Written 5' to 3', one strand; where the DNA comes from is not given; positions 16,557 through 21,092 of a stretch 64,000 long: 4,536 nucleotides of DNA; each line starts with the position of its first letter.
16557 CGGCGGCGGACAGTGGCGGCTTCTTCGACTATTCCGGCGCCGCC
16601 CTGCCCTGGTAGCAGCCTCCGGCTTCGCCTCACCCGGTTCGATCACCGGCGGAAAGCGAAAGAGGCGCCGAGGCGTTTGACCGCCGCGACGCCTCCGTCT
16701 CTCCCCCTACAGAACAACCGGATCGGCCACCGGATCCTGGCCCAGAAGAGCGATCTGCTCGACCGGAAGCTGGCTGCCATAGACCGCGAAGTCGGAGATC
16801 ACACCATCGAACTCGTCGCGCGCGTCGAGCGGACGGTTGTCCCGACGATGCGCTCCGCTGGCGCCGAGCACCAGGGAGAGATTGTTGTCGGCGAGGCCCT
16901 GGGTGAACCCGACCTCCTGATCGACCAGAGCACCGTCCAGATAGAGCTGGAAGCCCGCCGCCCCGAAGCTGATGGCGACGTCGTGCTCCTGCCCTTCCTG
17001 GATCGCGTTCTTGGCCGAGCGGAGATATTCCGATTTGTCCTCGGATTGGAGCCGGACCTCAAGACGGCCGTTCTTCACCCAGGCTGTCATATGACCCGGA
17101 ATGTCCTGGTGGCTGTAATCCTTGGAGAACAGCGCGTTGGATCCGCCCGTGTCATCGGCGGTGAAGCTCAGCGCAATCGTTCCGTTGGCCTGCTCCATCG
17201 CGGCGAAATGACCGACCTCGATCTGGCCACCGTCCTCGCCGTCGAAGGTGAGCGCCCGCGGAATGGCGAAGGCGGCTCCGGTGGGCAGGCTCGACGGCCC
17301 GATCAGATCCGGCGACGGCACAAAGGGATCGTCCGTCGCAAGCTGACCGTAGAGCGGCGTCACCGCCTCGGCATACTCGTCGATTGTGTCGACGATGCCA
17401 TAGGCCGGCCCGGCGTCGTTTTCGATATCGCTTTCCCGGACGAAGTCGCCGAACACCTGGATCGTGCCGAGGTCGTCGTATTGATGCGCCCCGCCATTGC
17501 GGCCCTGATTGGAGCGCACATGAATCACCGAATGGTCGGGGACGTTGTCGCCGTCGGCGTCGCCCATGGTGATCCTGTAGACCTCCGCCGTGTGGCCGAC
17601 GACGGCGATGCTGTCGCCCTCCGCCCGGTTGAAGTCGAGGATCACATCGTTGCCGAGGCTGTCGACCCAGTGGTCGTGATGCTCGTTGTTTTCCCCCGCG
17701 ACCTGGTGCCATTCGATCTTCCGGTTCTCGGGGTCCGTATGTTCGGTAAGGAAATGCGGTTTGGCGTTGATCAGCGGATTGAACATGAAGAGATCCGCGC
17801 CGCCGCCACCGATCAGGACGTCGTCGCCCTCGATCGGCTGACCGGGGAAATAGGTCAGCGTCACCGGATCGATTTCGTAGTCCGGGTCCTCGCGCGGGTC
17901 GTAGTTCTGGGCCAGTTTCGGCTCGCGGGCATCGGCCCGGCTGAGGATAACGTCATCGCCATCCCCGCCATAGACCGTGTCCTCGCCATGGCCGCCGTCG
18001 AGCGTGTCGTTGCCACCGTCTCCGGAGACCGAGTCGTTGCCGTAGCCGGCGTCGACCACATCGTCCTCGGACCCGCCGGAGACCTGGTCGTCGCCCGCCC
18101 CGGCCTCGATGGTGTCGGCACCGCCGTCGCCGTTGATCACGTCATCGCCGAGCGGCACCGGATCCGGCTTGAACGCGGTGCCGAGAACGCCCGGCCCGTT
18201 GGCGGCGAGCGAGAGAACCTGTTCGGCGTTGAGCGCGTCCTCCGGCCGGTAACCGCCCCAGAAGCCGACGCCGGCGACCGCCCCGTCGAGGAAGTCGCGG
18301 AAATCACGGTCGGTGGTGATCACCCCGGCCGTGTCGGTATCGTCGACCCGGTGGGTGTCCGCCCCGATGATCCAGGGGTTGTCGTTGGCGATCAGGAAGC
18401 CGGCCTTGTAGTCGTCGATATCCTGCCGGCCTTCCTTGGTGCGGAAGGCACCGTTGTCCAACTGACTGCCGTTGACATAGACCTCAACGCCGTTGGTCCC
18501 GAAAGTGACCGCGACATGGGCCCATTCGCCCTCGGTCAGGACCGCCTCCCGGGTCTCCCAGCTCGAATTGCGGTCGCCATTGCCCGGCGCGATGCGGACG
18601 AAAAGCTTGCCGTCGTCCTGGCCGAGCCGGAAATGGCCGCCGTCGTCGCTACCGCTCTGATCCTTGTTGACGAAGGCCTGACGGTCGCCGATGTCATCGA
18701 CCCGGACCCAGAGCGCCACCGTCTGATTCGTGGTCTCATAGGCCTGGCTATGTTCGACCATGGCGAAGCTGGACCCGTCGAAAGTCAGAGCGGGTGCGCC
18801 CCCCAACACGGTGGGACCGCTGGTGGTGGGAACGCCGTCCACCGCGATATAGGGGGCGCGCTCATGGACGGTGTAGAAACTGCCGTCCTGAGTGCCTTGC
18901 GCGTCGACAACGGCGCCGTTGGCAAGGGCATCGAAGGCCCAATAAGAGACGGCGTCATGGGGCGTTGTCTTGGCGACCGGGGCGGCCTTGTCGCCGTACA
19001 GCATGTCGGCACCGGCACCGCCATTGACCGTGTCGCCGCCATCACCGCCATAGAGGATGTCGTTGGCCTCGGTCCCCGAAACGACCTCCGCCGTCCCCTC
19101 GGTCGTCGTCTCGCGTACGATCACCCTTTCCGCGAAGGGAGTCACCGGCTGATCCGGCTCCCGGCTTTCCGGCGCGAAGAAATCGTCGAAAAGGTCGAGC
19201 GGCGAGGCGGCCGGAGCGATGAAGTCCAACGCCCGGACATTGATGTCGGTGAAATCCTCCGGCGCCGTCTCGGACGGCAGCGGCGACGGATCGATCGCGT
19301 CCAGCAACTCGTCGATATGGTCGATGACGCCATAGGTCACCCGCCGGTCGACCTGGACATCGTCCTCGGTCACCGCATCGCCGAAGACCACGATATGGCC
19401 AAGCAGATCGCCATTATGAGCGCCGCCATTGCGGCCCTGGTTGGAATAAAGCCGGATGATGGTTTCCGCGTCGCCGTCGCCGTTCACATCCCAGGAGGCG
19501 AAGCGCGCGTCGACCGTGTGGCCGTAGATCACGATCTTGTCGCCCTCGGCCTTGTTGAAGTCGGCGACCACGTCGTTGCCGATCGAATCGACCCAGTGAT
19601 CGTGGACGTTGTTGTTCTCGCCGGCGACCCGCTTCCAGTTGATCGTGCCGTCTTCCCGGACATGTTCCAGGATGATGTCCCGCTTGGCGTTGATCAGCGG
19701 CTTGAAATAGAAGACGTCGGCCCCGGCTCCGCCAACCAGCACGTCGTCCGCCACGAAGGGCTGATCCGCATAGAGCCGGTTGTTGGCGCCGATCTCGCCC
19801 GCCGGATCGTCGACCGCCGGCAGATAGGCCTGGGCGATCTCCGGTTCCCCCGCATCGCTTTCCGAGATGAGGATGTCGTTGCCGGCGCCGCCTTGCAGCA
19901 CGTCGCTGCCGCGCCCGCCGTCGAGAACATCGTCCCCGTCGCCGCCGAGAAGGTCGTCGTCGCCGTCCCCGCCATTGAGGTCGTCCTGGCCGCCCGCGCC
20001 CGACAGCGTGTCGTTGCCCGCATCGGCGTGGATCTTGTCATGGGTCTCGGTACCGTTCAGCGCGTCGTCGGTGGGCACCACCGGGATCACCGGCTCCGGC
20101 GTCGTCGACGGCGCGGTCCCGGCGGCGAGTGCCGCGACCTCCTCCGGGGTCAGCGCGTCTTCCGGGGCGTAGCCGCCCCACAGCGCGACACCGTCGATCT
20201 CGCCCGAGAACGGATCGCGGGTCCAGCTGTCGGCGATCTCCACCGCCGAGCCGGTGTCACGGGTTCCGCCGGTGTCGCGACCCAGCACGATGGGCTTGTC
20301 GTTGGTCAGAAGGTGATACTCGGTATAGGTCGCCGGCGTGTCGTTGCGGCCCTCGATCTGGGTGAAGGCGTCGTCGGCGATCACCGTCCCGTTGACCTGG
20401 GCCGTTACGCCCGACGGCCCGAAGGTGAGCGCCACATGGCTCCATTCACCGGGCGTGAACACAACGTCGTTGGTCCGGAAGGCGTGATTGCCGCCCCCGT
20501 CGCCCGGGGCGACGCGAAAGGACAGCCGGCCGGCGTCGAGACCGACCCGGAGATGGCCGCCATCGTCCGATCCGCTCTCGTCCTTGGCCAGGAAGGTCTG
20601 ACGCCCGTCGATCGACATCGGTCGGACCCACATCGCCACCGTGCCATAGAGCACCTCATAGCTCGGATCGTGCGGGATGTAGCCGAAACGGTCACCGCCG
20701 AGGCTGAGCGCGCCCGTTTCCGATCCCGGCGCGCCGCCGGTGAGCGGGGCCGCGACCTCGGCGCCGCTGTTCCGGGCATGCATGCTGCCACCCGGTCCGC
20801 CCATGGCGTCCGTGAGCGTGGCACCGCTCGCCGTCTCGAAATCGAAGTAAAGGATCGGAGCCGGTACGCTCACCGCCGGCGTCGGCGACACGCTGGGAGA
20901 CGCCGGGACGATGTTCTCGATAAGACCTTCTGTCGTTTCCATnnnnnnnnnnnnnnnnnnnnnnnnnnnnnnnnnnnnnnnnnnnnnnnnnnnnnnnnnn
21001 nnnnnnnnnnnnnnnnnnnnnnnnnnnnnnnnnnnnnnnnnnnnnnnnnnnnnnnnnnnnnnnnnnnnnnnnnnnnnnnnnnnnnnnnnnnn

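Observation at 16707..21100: Orphan 1411-aa LamG x3 / RTX-repeat protein with internal module duplication and an AT-rich upstream region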

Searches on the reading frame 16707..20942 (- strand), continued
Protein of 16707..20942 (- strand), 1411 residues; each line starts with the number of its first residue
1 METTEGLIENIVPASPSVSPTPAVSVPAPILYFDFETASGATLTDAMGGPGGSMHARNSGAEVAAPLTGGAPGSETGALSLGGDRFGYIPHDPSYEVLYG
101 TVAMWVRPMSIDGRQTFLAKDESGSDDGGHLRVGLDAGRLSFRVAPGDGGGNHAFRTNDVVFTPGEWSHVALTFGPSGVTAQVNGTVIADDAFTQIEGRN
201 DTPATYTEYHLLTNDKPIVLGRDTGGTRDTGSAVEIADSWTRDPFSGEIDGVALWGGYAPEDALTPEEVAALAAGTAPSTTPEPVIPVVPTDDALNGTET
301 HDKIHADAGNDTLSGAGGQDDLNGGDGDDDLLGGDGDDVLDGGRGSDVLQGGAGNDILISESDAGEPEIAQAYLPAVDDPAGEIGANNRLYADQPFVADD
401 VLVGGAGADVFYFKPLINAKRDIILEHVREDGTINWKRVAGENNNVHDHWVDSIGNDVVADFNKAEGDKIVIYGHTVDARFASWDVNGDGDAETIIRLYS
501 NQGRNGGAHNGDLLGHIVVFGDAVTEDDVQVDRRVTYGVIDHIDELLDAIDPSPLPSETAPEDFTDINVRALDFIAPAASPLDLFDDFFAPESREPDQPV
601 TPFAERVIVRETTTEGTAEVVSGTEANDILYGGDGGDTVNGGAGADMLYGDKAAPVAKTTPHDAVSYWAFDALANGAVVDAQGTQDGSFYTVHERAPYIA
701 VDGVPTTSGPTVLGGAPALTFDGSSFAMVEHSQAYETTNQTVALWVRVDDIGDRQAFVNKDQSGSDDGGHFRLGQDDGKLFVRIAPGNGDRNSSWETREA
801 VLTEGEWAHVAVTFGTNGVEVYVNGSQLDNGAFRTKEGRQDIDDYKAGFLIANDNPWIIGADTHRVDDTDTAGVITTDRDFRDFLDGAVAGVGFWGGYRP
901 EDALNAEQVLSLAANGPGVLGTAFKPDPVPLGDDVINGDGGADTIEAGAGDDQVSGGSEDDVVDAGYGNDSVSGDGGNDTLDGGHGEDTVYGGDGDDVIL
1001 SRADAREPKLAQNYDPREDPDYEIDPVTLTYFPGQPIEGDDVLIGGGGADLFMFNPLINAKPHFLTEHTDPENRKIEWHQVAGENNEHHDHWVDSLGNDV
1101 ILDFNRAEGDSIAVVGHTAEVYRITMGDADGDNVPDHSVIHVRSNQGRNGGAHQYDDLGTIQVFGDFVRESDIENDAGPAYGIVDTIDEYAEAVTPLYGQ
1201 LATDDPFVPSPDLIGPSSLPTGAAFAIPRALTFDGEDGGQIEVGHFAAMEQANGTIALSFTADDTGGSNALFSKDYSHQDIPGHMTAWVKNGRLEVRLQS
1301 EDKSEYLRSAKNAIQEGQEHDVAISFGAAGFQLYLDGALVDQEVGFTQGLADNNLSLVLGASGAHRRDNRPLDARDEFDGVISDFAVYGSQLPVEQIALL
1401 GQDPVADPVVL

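Call 40: find_encoding_contigs(protein=P0054, flank=10000, max_places=1)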
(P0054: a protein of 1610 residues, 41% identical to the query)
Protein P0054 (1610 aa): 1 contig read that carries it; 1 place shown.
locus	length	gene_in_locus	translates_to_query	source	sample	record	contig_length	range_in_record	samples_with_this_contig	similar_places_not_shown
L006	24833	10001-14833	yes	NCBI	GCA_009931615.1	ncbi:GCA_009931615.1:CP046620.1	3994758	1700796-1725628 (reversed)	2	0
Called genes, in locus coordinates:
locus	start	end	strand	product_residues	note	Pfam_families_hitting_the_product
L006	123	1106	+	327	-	PF00005:ABC_tran, PF13304:AAA_21 (faint), PF08402:TOBE_2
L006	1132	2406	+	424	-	PF13416:SBP_bac_8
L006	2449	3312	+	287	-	PF00528:BPD_transp_1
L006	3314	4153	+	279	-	PF00528:BPD_transp_1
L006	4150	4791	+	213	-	PF01177:Asp_Glu_race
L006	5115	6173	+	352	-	PF13379:NMT1_2 (weak), PF09084:NMT1 (faint)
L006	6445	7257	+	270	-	PF00528:BPD_transp_1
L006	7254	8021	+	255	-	PF00005:ABC_tran, PF13304:AAA_21 (faint), PF13401:AAA_22 (faint)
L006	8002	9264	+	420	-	PF00491:Arginase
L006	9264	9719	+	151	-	-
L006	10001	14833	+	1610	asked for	PF00353:HemolysinCabind (weak), PF13385:Laminin_G_3, PF00054:Laminin_G_1 (faint), PF02210:Laminin_G_2 (faint), PF00353:HemolysinCabind, PF13385:Laminin_G_3, PF00353:HemolysinCabind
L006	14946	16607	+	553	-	PF00732:GMC_oxred_N, PF00890:FAD_binding_2 (faint), PF01266:DAO (faint), PF13450:NAD_binding_8 (faint), PF05199:GMC_oxred_C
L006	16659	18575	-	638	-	PF05787:PhoX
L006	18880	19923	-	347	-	PF00005:ABC_tran, PF13304:AAA_21 (weak)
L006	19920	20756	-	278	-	PF00528:BPD_transp_1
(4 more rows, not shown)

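Call 41: find_encoding_contigs(protein=P0031, flank=10000, max_places=1)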
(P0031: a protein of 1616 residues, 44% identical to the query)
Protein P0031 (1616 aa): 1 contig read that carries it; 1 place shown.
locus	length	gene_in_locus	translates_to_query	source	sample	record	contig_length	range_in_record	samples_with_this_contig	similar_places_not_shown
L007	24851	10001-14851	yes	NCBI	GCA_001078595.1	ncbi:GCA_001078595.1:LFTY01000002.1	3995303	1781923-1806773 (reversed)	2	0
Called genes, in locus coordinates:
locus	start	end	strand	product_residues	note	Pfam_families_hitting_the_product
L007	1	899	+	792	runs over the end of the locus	PF09347:DUF1989, PF01571:GCV_T, PF08669:GCV_T_C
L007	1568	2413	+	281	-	PF02668:TauD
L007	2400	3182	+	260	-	PF00795:CN_hydrolase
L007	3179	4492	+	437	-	PF07992:Pyr_redox_2 (faint), PF00890:FAD_binding_2 (weak), PF01266:DAO, PF12831:FAD_oxidored (weak), PF13738:Pyr_redox_3 (faint)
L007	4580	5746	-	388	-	PF00067:p450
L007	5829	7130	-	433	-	PF03951:Gln-synt_N (weak), PF00120:Gln-synt_C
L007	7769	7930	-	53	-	-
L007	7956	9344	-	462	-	PF00909:Ammonium_transp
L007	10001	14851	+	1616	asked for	PF00354:Pentaxin (faint), PF02210:Laminin_G_2 (faint), PF13385:Laminin_G_3, PF00353:HemolysinCabind, PF13385:Laminin_G_3, PF00353:HemolysinCabind (weak), PF13385:Laminin_G_3, PF00353:HemolysinCabind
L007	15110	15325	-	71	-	-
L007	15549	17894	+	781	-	PF04151:PPC (weak), PF08548:Peptidase_M10_C (weak), PF00353:HemolysinCabind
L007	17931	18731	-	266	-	-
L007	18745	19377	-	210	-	PF00226:DnaJ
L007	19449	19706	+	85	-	PF01722:BolA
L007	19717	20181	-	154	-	-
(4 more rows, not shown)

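Call 42: find_encoding_contigs(protein=P0004, flank=10000, max_places=1)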
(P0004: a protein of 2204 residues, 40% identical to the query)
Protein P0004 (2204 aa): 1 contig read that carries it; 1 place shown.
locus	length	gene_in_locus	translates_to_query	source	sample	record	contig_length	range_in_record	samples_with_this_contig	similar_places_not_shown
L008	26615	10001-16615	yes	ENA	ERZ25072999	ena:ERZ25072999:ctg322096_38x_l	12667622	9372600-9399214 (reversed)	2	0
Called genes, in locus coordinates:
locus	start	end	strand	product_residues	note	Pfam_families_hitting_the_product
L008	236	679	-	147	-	-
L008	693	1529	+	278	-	-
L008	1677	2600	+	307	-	-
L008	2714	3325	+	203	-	-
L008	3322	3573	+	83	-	-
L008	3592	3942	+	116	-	-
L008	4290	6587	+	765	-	PF06751:EutB, PF05985:EutC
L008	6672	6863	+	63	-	-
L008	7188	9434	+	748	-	PF03971:IDH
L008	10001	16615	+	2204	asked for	PF13385:Laminin_G_3, PF00353:HemolysinCabind, PF13385:Laminin_G_3, PF00353:HemolysinCabind, PF13385:Laminin_G_3, PF00353:HemolysinCabind, PF00353:HemolysinCabind, PF13385:Laminin_G_3, +4 more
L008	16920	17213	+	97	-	PF02599:CsrA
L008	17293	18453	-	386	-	PF13088:BNR_2 (weak), PF13859:BNR_3 (weak), PF15902:Sortilin-Vps10, PF02012:BNR (faint), PF13088:BNR_2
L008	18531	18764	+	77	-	-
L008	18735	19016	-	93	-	PF01339:CheB_methylest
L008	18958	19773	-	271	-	PF00072:Response_reg, PF01339:CheB_methylest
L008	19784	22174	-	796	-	PF01627:Hpt, PF02518:HATPase_c, PF01584:CheW, PF00072:Response_reg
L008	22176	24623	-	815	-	PF02743:dCache_1, PF00672:HAMP, PF00989:PAS, PF13426:PAS_9, PF00015:MCPsignal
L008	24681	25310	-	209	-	PF01584:CheW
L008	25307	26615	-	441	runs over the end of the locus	PF01739:CheR, PF13181:TPR_8 (faint), PF13432:TPR_16 (faint)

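Call 62: find_related_loci(query=window:16710-20942:-, collection=genome_contigs, flank=10000)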
Query window:16710-20942:- (1411 aa) in genome_contigs; peptide patterns used: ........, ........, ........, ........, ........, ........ (x = any residue, [..] = any of these).
86 stretches matched a pattern; 23 encode a relative of the query (tblastn E <= 1e-3); 23 distinct loci.
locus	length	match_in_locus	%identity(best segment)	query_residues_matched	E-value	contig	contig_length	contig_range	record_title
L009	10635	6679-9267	46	308-1198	0e+0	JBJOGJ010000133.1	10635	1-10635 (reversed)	MAG: Pseudomonadota bacterium isolate sharkriverslough_2019_sw_WHONDRS-S19S_0042_A_bin.28 scaffold_0002116, whole genome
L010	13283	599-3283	45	18-1398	0e+0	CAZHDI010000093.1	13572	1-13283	MAG TPA_asm: uncultured Alphaproteobacteria bacterium isolate SRP128890_co1_195 genome assembly, contig: NODE_6892_lengt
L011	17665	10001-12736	44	13-1361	0e+0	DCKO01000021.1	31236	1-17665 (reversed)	MAG TPA_asm: Micavibrio sp. UBA1672 UBA1672_contig_24876, whole genome shotgun sequence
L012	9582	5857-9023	49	62-1357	9e-138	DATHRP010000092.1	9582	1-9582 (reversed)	MAG TPA_asm: Afifellaceae bacterium isolate SMAG_U16028 k141_177616, whole genome shotgun sequence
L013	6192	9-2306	45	54-1400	1e-120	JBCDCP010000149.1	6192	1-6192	MAG: Pseudomonadota bacterium isolate P01_G01_bin.2 k141_1648659_length_6192_cov_19.0000, whole genome shotgun sequence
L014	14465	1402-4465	38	77-1401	3e-98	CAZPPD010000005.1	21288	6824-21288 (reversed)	MAG TPA_asm: uncultured Alcaligenaceae bacterium isolate SRP128890_co1_173 genome assembly, contig: NODE_4026_length_212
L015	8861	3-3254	47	23-1393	0e+0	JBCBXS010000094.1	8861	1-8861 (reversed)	MAG: Pseudomonadota bacterium isolate J06650_7 NODE_94_length_8861_cov_4.756375, whole genome shotgun sequence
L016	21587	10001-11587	46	283-1190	1e-56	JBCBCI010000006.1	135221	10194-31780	MAG: Cyanobacteria bacterium J06592_8 NODE_6_length_135221_cov_14.112020, whole genome shotgun sequence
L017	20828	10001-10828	47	293-1189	3e-55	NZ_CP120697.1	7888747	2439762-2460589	Bradyrhizobium sp. STM 3557 chromosome, complete genome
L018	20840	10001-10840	46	293-1194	3e-55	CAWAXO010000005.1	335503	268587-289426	MAG: uncultured Alphaproteobacteria bacterium isolate MFD06526.bin.2.13 genome assembly, contig: contig_1315, whole geno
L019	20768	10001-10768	46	293-1182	1e-52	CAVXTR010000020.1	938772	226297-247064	MAG: uncultured Alphaproteobacteria bacterium isolate MFD05513.bin.2.56 genome assembly, contig: contig_8447, whole geno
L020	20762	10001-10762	46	293-1182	4e-52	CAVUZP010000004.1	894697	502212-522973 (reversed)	MAG: uncultured Alphaproteobacteria bacterium isolate MFD04212.bin.2.89 genome assembly, contig: contig_4791, whole geno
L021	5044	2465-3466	44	276-1189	6e-52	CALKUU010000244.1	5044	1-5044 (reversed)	MAG: uncultured Xenococcaceae cyanobacterium isolate R4_Bin_Bin_117_1 genome assembly, contig: c_000000453546, whole gen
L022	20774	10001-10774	44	293-1194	2e-51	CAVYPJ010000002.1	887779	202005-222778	MAG: uncultured Alphaproteobacteria bacterium isolate MFD05513.bin.1.20 genome assembly, contig: contig_1968, whole geno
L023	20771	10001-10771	45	293-1182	8e-51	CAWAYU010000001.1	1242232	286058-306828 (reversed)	MAG: uncultured Alphaproteobacteria bacterium isolate MFD05513.bin.2.177 genome assembly, contig: contig_11989, whole ge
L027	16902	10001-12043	40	286-1232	2e-48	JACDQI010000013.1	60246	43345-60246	MAG: Devosia sp. isolate Bin1 k141_628, whole genome shotgun sequence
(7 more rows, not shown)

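Call 66: search_protein_families(library=pfam, proteins=[L015:3756-6389:+, L015:6376-7362:+, L015:7943-8746:-, L027:13929-15656:-, L027:12581-14311:-, L027:11920-12627:+, L027:7935-9362:+, L027:6907-8418:-, L027:9869-11860:+], max_evalue=0.001)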
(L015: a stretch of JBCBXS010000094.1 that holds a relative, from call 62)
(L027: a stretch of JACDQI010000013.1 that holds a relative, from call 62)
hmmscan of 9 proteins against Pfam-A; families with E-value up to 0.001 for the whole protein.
L015:3756-6389:+ (877 aa): 3 families
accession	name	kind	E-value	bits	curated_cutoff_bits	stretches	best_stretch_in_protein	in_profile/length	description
PF00005.33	ABC_tran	-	1.5e-30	107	25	1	650-798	1-136/137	ABC transporter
PF00664.28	ABC_membrane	-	1.4e-14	54.9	28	1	327-583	4-267/274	ABC transporter transmembrane region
PF02463.25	SMC_N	-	0.00034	20.5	40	0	531-839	135-208/220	RecF/RecN/SMC N terminal domain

L015:6376-7362:+ (328 aa): 3 families
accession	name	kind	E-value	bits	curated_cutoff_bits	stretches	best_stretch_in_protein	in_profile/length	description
PF13437.12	HlyD_3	-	7.5e-18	65.7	22.2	1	180-277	2-93/106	HlyD family secretion protein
PF16576.10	HlyD_D23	-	2.5e-11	43.7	30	1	56-259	5-185/214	Barrel-sandwich domain of CusB or HlyD membrane-fusion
PF13533.13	Biotin_lipoyl_2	-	0.00061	20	29.8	0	78-101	9-32/32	Biotin-lipoyl like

L015:7943-8746:- (267 aa): 0 families

L027:13929-15656:- (575 aa): 3 families
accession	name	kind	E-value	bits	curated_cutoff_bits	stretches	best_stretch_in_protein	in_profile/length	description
PF00005.33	ABC_tran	-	2.9e-27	96.4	25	1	347-494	2-136/137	ABC transporter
PF00664.28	ABC_membrane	-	9.1e-13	48.9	28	1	24-276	4-264/274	ABC transporter transmembrane region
PF02463.25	SMC_N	-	2.9e-05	24.1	40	0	466-538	136-211/220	RecF/RecN/SMC N terminal domain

L027:12581-14311:- (576 aa): 4 families
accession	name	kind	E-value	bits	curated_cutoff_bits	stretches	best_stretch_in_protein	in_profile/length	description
PF13437.12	HlyD_3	-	5.8e-17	62.8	22.2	1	427-537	2-100/106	HlyD family secretion protein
PF16576.10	HlyD_D23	-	5.9e-08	32.7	30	1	416-516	100-195/214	Barrel-sandwich domain of CusB or HlyD membrane-fusion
PF00364.28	Biotin_lipoyl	-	0.00013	22.2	22.1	0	198-226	45-73/73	Biotin-requiring enzyme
PF13533.13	Biotin_lipoyl_2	-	0.00038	20.6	29.8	0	198-227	3-32/32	Biotin-lipoyl like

L027:11920-12627:+ (235 aa): 0 families

L027:7935-9362:+ (475 aa): 1 family
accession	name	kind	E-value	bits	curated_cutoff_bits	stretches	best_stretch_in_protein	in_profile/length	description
PF05962.17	HutD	-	2.5e-40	139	25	1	290-433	3-145/181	HutD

L027:6907-8418:- (503 aa): 0 families

L027:9869-11860:+ (663 aa): 1 family
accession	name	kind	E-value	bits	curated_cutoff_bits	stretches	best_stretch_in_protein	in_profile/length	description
PF00353.25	HemolysinCabind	-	1.7e-53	178.5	23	10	103-137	2-36/36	RTX calcium-binding nonapeptide repeat (4 copies)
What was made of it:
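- On RTX protein / T1SS substrate: Two relatives are linked to ABC+HlyD genes (call 66).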

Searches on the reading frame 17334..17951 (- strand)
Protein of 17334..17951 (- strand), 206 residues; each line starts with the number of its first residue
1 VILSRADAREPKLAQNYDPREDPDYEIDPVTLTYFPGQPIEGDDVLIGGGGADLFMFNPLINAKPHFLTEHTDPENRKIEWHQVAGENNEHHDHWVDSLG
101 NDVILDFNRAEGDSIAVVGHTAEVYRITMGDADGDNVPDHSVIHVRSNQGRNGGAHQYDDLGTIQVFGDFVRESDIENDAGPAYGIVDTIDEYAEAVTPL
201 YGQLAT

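Call 35: search_protein_families(library=pfam, proteins=[window:17334-17951:-], max_evalue=10)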
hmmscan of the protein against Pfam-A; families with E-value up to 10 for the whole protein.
window:17334-17951:- (206 aa): 2 families
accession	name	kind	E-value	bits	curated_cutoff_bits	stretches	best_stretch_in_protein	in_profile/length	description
PF00353.25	HemolysinCabind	-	0.057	13.9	23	1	42-55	14-27/36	RTX calcium-binding nonapeptide repeat (4 copies)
PF07510.16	GmrSD_C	-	0.18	12.1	23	1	65-109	48-92/138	GmrSD restriction endonucleases, C-terminal domain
